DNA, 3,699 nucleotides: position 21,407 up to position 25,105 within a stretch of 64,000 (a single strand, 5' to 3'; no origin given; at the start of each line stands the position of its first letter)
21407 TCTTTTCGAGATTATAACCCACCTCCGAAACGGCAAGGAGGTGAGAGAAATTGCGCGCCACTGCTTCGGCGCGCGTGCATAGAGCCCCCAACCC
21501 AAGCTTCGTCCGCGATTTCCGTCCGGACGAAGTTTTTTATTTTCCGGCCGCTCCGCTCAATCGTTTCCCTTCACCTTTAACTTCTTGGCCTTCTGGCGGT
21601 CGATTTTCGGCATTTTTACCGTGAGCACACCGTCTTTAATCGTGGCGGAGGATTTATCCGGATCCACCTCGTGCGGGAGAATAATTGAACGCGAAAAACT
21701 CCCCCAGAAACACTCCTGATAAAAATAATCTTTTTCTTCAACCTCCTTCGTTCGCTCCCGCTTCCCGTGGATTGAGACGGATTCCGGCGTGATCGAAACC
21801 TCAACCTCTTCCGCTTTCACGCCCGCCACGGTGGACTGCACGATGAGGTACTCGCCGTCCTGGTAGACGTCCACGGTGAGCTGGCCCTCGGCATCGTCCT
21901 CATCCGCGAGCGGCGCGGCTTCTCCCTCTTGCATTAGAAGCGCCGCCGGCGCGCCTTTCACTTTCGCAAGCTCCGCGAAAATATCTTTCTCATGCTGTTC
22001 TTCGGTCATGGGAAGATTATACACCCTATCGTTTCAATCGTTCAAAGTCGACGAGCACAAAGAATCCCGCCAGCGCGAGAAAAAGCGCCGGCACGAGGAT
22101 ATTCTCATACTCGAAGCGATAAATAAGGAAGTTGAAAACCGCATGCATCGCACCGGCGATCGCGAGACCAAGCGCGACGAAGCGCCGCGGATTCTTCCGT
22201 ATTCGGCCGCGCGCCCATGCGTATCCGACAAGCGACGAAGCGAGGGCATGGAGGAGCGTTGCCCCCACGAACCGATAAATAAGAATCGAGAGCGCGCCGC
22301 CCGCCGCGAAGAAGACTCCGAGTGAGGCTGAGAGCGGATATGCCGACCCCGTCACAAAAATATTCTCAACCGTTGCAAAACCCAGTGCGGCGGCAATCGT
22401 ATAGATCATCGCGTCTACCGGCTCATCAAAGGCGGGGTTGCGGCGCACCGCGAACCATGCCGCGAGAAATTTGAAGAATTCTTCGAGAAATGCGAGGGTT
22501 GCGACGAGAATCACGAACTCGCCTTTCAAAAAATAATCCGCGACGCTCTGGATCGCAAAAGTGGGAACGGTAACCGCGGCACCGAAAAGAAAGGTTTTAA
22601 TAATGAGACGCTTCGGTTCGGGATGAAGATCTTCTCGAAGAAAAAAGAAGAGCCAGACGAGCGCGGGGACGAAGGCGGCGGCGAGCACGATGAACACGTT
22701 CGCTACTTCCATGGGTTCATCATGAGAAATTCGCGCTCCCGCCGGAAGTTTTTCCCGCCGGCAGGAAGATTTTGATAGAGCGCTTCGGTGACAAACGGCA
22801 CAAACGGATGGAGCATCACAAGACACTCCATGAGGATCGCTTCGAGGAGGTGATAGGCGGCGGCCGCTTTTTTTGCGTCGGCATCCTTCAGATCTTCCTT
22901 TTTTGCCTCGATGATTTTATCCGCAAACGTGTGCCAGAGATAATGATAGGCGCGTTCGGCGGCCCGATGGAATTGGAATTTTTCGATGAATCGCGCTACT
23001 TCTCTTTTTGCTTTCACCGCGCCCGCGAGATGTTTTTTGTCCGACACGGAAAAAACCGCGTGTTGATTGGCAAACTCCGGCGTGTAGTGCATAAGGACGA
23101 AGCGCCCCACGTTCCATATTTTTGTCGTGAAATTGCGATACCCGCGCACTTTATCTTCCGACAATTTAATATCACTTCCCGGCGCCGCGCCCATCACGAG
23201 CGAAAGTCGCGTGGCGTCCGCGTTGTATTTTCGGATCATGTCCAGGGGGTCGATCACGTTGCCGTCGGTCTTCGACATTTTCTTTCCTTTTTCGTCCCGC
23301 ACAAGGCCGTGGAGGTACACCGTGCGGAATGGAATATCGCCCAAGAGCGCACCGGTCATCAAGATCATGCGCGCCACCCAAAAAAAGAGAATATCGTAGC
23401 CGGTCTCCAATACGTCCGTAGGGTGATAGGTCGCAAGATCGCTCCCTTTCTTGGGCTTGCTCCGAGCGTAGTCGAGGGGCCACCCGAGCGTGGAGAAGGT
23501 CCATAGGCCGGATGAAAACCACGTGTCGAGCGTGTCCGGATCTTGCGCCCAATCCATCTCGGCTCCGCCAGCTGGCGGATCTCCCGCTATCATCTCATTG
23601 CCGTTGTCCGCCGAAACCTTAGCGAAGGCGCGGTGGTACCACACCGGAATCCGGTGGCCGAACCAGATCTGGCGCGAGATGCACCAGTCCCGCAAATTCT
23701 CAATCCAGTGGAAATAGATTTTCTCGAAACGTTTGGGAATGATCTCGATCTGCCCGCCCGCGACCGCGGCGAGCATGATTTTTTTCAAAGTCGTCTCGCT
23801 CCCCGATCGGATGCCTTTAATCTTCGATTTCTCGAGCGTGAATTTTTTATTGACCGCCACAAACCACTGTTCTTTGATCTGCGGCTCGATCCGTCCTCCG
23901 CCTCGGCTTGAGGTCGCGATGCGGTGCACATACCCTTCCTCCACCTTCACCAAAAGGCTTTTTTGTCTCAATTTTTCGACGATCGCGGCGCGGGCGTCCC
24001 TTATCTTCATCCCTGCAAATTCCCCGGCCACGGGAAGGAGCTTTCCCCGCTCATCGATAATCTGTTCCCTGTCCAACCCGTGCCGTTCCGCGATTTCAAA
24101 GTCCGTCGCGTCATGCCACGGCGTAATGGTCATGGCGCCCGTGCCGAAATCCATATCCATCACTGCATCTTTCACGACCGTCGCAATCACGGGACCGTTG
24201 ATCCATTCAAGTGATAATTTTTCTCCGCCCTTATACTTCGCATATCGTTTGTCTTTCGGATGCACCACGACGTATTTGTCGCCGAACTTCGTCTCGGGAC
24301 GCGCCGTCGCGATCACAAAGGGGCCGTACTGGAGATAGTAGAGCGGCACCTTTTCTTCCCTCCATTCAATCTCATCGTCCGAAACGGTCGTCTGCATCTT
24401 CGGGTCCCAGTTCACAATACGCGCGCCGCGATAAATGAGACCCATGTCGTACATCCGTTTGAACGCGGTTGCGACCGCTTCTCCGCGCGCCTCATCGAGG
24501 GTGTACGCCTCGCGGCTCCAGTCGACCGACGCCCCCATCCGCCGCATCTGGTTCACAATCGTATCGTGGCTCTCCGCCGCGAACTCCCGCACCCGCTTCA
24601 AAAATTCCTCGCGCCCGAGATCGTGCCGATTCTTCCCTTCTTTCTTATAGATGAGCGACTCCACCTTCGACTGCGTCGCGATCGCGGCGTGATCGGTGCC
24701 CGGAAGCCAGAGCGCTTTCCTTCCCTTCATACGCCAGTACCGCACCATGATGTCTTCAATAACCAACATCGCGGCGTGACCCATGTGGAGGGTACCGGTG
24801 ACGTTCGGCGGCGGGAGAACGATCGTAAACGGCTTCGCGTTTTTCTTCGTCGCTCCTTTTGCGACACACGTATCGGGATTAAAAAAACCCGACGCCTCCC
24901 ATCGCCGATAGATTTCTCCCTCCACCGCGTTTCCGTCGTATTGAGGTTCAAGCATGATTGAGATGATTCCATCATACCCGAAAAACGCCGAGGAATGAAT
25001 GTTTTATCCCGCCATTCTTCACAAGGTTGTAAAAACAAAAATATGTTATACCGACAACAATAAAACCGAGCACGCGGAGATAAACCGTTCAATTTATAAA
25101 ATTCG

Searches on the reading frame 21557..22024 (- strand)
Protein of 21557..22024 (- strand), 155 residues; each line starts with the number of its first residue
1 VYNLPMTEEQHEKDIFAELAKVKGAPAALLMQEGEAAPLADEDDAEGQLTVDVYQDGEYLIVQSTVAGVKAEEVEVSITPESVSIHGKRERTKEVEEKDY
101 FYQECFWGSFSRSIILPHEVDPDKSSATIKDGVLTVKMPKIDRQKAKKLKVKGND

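Call 39: search_protein_families(library=pfam, proteins=[window:21557-22024:-], max_evalue=0.001)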
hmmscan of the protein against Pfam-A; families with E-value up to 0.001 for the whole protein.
window:21557-22024:- (155 aa): 3 families
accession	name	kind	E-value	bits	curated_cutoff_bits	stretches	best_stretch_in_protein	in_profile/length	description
PF00011.27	HSP20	-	1.7e-19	70.2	20.8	1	60-148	9-98/102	Hsp20/alpha crystallin family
PF04969.22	CS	-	1.2e-08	36.2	21.3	1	52-140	4-78/78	CS domain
PF17886.7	ArsA_HSP20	-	0.0005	20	22.5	0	51-138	18-63/63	HSP20-like domain found in ArsA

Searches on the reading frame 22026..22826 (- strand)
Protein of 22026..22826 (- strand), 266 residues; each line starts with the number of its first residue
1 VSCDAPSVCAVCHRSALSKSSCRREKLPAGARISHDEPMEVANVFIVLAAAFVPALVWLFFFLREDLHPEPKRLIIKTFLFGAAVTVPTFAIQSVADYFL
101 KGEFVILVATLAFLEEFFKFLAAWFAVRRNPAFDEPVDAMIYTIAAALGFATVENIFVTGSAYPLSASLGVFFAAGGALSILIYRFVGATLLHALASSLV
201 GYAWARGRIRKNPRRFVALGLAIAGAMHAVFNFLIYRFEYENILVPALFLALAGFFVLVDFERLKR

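Call 39: search_protein_families(library=pfam, proteins=[window:22026-22826:-], max_evalue=0.001)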
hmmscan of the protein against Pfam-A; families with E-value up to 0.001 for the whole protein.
window:22026-22826:- (266 aa): 1 family
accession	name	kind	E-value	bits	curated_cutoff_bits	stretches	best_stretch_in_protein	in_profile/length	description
PF13367.11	PrsW-protease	-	1.9e-28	99.8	23.5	1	70-250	1-187/196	PrsW family intramembrane metalloprotease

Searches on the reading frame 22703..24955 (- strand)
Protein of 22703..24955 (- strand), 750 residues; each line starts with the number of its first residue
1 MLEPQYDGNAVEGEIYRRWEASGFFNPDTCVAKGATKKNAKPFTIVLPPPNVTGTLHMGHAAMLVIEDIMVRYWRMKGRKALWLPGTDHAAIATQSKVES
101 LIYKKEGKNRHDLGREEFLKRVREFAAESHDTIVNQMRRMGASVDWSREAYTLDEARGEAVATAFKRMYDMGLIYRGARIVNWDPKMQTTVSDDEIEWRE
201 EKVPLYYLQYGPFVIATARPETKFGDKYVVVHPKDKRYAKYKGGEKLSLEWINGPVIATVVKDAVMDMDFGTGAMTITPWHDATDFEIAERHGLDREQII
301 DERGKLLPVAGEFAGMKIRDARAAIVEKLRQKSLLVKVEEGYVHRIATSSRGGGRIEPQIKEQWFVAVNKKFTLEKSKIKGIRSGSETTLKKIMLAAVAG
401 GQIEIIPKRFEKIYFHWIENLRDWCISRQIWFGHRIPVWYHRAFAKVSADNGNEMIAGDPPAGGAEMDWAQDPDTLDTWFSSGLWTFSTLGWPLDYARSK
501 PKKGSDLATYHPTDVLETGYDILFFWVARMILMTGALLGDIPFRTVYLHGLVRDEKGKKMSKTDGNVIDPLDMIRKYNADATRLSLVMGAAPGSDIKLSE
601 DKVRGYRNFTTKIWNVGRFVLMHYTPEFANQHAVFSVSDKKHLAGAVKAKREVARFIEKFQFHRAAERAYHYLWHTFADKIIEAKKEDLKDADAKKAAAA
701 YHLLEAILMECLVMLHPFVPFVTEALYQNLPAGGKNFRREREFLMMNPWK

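Call 22: find_encoding_contigs(protein=window:22703-24955:-, flank=10000, max_places=10)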
Protein window:22703-24955:- (750 aa): no gene with exactly this product is on record in the collection.

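Call 39: search_protein_families(library=pfam, proteins=[window:22703-24955:-], max_evalue=0.001)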
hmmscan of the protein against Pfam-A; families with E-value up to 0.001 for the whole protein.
window:22703-24955:- (750 aa): 5 families
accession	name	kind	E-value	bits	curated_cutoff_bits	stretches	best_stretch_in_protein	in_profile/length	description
PF00133.28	tRNA-synt_1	-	6.6e-129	430.7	22.7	1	15-599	2-414/414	tRNA synthetases class I (I, L, M and V)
PF08264.19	Anticodon_1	-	4.5e-21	75.7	25.1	1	642-749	4-104/148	Anticodon-binding domain of tRNA ligase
PF09334.17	tRNA-synt_1g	-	8.8e-19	68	20.1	2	50-197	8-136/391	tRNA synthetases class I (M)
PF13603.12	tRNA-synt_1_2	-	9.6e-06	25.6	25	1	264-305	105-145/185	Leucyl-tRNA synthetase, editing domain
PF01406.26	tRNA-synt_1e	-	3.2e-05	23.9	27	0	514-588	209-282/301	tRNA synthetases class I (C) catalytic domain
